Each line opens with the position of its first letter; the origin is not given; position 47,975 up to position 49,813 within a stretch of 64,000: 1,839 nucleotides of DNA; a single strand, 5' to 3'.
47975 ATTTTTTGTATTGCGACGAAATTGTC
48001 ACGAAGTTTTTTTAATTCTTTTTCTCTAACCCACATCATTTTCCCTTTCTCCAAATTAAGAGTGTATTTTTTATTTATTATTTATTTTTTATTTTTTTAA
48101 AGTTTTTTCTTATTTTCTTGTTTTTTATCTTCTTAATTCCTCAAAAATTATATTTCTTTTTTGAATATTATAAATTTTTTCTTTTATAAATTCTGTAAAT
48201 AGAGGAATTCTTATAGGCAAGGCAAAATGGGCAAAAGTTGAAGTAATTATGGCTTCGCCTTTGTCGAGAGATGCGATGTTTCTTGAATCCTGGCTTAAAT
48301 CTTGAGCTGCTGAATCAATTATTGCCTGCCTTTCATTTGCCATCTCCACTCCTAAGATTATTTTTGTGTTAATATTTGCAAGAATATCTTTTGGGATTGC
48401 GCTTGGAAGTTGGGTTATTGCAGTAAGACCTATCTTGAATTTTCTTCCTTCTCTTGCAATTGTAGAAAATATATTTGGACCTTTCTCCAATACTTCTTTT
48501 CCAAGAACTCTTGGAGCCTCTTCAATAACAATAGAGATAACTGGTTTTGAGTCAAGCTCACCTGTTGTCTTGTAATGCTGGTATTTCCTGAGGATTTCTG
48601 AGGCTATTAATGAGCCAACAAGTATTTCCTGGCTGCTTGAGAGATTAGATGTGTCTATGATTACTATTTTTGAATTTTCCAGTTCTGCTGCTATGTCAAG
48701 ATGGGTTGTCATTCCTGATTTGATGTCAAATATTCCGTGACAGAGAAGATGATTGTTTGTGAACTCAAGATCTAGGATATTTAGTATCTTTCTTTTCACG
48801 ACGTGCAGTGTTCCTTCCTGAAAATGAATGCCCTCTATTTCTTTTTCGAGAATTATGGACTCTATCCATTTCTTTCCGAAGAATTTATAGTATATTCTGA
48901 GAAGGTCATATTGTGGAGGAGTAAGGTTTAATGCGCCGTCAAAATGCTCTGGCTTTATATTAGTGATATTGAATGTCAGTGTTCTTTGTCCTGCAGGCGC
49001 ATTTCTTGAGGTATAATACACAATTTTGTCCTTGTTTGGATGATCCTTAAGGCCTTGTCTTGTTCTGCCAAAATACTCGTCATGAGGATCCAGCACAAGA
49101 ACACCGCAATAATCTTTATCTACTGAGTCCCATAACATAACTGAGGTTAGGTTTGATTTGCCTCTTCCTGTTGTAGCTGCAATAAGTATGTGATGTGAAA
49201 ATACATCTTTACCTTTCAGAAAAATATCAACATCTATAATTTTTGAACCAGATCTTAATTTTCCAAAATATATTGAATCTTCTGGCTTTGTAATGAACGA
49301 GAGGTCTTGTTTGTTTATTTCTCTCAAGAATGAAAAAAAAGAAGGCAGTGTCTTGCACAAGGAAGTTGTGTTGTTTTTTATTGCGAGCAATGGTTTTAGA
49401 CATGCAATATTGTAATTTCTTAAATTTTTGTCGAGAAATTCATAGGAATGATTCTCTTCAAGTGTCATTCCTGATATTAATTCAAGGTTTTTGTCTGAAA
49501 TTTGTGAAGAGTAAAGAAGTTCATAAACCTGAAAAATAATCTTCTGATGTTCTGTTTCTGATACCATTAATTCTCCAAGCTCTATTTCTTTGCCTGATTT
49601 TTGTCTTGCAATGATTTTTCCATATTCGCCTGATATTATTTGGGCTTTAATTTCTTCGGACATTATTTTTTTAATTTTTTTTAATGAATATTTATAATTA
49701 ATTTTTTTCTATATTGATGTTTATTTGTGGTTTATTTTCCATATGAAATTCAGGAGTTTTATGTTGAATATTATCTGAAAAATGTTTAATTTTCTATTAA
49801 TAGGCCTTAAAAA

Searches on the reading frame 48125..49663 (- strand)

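Call 4: search_protein_families(library=pfam, proteins=[window:48125-49663:-])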
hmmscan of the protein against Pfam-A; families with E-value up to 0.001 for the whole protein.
window:48125-49663:- (512 aa): 1 family
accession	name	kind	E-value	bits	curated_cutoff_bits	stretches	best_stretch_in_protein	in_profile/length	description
PF01935.23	DUF87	-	1.7e-24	87.6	23.2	1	131-356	1-219/220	Helicase HerA, central domain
